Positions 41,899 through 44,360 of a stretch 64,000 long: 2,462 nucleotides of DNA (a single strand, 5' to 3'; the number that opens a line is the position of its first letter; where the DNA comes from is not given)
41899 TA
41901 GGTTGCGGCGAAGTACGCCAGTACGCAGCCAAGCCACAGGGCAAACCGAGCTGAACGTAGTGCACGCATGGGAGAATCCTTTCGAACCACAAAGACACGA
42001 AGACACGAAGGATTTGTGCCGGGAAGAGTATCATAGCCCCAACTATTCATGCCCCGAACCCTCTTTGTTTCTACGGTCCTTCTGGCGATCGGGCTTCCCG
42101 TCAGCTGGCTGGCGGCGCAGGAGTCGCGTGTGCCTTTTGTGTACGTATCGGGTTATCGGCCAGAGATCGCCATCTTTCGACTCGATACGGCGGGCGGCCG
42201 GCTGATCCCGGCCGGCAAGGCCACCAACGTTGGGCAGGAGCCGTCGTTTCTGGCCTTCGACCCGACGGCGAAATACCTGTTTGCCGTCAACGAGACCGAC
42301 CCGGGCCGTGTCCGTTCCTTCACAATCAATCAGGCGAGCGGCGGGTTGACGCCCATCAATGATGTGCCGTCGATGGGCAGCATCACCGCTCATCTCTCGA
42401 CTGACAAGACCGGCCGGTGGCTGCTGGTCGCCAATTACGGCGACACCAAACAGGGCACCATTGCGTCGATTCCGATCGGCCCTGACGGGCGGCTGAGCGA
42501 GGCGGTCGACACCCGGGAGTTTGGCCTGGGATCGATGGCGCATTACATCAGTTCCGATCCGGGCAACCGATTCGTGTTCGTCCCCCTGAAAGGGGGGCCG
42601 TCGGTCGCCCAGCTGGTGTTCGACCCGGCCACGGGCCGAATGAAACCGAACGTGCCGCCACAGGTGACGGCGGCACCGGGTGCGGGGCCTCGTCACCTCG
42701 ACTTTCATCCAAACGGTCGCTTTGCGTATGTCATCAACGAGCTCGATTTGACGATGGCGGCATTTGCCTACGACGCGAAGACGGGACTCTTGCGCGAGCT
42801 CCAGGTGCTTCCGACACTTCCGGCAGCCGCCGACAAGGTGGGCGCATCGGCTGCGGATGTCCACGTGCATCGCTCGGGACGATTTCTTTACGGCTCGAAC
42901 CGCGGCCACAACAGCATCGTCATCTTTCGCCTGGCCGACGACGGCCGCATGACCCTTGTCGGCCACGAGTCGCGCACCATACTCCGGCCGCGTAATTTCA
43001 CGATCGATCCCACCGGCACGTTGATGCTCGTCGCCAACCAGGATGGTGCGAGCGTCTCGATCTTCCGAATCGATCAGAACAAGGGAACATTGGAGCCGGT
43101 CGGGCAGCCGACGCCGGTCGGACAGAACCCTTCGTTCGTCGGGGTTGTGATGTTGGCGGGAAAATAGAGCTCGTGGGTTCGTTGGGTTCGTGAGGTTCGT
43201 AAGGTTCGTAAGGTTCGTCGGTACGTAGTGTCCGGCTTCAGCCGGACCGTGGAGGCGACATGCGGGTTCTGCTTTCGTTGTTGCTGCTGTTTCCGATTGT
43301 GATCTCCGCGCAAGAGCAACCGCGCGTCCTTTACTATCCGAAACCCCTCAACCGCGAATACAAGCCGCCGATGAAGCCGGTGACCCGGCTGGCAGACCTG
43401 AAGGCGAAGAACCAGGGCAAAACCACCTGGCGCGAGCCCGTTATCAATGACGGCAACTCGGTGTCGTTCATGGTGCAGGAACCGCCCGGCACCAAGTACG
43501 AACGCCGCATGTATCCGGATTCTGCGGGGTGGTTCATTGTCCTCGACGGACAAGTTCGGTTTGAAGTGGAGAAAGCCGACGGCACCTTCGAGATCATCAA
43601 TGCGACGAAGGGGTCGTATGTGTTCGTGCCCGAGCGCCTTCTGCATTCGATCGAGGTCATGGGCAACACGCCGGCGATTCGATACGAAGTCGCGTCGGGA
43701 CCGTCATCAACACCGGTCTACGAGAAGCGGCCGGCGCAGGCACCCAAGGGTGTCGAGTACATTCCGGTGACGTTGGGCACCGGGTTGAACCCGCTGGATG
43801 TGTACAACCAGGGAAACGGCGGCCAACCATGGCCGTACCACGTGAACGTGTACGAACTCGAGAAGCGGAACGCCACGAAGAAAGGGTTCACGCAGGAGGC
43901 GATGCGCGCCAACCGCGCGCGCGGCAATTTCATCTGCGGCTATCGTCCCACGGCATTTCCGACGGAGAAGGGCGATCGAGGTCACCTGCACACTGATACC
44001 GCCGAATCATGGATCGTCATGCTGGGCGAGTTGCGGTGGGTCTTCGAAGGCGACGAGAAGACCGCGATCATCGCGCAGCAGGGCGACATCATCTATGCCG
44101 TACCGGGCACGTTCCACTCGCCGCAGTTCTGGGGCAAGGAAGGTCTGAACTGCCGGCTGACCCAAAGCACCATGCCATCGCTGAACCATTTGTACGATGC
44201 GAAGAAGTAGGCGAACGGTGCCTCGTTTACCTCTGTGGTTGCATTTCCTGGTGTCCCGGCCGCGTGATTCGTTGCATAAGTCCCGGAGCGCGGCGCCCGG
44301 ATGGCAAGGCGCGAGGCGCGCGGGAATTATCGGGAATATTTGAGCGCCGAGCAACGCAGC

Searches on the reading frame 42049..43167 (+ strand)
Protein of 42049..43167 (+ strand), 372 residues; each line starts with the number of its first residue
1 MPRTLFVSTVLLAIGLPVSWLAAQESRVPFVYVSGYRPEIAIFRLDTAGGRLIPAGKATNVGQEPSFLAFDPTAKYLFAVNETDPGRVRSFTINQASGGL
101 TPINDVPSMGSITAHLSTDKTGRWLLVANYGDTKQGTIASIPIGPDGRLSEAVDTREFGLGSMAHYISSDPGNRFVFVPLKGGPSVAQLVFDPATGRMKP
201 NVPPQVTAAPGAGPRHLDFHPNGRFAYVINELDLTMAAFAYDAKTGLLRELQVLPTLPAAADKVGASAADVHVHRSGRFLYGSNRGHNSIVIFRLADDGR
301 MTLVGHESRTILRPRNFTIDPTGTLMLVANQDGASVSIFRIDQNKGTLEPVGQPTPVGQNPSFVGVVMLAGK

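Call 16: search_protein_families(library=pfam, proteins=[window:42049-43167:+])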
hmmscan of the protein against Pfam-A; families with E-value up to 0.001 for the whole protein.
window:42049-43167:+ (372 aa): 1 family
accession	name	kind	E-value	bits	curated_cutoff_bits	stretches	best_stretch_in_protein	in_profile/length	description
PF10282.15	Lactonase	-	7.6e-83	279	21.7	1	31-359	2-338/344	Lactonase, 7-bladed beta-propeller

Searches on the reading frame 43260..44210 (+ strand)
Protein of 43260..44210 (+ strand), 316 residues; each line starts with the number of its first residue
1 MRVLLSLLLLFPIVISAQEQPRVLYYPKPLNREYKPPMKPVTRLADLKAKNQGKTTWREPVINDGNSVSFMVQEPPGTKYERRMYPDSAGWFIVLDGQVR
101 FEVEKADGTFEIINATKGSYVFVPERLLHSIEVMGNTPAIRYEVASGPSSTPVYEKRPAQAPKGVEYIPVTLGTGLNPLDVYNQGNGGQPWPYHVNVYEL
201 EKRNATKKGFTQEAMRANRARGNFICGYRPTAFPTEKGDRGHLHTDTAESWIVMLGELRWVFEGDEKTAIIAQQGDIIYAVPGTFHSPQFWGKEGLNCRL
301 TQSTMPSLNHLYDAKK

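Call 16: search_protein_families(library=pfam, proteins=[window:43260-44210:+])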
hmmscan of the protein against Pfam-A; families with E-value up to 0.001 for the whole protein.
window:43260-44210:+ (316 aa): 2 families
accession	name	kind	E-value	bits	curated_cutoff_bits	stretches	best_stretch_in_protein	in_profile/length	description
PF07883.17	Cupin_2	-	1.5e-10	41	27.2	1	241-289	13-57/70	Cupin domain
PF01050.24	MannoseP_isomer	-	0.00014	22.5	23.6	0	75-147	36-103/116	Mannose-6-phosphate isomerase C-terminal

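Call 17: find_encoding_contigs(protein=window:43260-44210:+, flank=10000, max_places=6)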
Protein window:43260-44210:+ (316 aa): no gene with exactly this product is on record in the collection.
